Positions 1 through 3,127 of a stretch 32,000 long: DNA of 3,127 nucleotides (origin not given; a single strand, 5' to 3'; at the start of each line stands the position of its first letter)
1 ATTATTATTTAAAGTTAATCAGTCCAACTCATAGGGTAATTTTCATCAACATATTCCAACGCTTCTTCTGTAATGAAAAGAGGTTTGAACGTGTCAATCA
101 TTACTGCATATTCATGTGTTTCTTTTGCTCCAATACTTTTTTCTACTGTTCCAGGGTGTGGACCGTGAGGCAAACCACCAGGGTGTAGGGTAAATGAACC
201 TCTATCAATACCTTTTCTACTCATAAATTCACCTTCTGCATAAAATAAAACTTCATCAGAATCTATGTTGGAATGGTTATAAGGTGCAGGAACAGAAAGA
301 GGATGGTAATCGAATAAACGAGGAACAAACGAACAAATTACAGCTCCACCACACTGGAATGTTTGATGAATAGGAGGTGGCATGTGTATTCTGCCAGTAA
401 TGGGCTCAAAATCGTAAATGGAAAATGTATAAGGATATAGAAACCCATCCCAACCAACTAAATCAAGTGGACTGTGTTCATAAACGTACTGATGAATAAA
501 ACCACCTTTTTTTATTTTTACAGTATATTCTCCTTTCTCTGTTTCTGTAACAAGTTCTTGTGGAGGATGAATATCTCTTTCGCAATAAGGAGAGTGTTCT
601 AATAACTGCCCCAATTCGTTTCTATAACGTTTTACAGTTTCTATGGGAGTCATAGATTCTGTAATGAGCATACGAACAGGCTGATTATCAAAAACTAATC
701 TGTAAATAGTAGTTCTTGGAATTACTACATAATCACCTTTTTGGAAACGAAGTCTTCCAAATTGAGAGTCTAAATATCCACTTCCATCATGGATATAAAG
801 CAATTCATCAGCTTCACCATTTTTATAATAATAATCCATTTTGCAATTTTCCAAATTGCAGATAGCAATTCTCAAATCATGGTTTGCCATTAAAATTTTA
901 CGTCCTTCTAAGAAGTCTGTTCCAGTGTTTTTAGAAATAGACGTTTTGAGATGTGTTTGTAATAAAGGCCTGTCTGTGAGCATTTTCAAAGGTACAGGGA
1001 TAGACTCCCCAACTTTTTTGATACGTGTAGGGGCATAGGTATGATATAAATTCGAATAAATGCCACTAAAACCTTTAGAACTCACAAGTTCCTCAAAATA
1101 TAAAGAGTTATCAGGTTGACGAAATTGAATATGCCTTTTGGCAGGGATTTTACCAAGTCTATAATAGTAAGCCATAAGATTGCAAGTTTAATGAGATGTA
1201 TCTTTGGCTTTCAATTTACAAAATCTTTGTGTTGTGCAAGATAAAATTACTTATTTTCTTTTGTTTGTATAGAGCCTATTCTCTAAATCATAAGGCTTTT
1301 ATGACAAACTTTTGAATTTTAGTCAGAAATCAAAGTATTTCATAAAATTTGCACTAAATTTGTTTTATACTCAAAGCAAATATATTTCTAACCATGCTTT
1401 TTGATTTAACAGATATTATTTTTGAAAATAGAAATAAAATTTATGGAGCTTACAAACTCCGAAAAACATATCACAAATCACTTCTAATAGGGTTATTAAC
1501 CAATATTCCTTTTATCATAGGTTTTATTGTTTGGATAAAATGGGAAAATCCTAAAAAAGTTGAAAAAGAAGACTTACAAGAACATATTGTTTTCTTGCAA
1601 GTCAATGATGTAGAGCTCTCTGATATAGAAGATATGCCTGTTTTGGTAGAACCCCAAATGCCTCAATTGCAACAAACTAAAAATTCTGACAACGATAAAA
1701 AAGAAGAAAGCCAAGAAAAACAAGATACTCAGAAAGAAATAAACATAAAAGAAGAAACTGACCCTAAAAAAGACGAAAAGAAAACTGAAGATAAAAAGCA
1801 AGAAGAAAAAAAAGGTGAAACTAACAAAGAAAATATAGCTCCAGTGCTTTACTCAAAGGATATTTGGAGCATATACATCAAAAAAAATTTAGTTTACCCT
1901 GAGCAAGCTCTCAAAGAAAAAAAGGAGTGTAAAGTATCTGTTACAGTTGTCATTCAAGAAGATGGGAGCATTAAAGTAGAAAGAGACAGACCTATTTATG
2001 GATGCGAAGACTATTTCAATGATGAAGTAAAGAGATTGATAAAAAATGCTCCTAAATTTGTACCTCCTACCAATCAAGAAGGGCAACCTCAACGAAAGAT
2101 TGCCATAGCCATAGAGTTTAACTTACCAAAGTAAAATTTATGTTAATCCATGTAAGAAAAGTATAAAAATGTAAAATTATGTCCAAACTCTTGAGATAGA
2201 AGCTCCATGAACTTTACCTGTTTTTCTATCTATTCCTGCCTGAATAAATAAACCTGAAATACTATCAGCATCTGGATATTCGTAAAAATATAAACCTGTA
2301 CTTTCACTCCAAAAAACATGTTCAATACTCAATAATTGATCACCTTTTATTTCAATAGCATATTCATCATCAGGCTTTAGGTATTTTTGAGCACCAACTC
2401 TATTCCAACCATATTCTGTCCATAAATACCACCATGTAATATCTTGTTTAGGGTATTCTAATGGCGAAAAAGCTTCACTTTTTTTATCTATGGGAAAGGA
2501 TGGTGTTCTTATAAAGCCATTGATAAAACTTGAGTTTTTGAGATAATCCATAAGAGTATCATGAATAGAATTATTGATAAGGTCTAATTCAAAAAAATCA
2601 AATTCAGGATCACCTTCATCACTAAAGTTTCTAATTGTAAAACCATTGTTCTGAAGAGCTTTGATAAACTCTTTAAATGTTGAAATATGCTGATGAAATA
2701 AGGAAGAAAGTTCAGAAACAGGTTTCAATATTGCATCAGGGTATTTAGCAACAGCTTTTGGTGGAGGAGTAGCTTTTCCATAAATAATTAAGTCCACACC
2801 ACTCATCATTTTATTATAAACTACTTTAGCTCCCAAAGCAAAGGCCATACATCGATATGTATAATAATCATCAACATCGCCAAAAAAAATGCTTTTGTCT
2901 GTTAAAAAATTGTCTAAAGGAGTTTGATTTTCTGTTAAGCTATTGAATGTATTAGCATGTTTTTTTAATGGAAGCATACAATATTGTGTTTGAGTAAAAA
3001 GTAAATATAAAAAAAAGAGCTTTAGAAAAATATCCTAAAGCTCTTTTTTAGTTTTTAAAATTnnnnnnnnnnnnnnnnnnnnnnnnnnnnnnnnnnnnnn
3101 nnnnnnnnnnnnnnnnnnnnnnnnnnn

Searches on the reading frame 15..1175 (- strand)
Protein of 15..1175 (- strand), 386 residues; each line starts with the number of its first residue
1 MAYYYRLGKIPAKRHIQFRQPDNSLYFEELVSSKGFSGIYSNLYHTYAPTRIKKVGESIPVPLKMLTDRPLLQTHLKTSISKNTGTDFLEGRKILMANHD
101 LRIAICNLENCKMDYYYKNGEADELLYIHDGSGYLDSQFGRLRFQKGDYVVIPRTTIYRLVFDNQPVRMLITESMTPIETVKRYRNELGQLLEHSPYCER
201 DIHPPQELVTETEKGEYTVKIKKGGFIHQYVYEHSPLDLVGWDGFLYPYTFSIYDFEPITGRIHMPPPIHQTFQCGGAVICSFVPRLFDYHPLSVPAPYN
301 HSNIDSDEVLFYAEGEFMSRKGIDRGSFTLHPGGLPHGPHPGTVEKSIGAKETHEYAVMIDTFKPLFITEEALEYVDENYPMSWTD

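Call 6: search_protein_families(library=pfam, proteins=[window:15-1175:-], max_evalue=0.01)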
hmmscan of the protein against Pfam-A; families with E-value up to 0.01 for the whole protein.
window:15-1175:- (386 aa): 2 families
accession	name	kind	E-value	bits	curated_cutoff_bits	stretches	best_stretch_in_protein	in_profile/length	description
PF20510.4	HgmA_N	-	7.9e-12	45.5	20.2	1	80-252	98-272/273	Homogentisate 1,2-dioxygenase N-terminal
PF07883.17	Cupin_2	-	0.0035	17.5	27.2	0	121-170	19-67/70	Cupin domain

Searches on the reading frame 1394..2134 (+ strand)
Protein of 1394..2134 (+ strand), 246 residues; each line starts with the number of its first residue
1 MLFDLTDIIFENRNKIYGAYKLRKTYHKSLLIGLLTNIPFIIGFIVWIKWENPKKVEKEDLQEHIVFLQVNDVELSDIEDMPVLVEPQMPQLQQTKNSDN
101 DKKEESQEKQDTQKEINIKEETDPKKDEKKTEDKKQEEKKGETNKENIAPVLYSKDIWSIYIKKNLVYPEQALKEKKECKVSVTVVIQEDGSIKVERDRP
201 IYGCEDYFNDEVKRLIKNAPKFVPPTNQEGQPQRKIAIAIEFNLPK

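Call 4: search_protein_families(library=pfam, proteins=[window:1394-2134:+], max_evalue=0.01)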
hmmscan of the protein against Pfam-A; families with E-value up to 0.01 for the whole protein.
window:1394-2134:+ (246 aa): 2 families
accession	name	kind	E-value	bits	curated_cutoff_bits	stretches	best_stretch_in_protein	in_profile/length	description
PF03544.19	TonB_C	-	2.1e-08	34.9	24.6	1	165-244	2-79/79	Gram-negative bacterial TonB protein C-terminal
PF13103.11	TonB_2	-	0.00032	21.2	22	1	162-236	12-81/85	TonB C terminal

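Call 5: search_protein_families(library=ncbifam, proteins=[window:1394-2134:+], max_evalue=0.01)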
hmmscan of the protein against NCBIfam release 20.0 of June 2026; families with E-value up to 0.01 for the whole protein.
window:1394-2134:+ (246 aa): 4 families
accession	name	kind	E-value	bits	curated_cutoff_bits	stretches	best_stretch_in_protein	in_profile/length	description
TIGR01352.1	tonB_Cterm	subfamily_domain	1.4e-05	25.3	27.1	1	168-244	3-75/76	TonB family protein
NF040674.1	CPBP_fam_MrtP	equivalog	0.00079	19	250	1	24-146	66-191/354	myxosortase MrtP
TIGR02794.1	tolA_full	equivalog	0.0017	17.6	59.45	1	29-141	3-107/362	cell envelope integrity protein TolA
NF008082.0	PRK10819.1-3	equivalog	0.0067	16.3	265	1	84-194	85-194/242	TonB system transport protein TonB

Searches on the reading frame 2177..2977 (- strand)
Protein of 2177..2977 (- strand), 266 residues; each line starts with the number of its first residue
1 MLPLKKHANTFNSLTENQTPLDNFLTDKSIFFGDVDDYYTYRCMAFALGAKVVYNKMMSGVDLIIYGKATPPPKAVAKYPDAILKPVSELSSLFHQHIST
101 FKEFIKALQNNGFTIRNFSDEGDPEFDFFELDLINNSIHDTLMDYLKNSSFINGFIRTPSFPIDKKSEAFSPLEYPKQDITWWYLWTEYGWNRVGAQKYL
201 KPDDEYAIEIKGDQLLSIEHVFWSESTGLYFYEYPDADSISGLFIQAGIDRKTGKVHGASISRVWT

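Call 4: search_protein_families(library=pfam, proteins=[window:2177-2977:-], max_evalue=0.01)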
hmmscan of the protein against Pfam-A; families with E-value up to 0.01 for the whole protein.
window:2177-2977:- (266 aa): 0 families

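Call 5: search_protein_families(library=ncbifam, proteins=[window:2177-2977:-], max_evalue=0.01)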
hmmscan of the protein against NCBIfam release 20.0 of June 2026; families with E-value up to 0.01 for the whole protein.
window:2177-2977:- (266 aa): 0 families
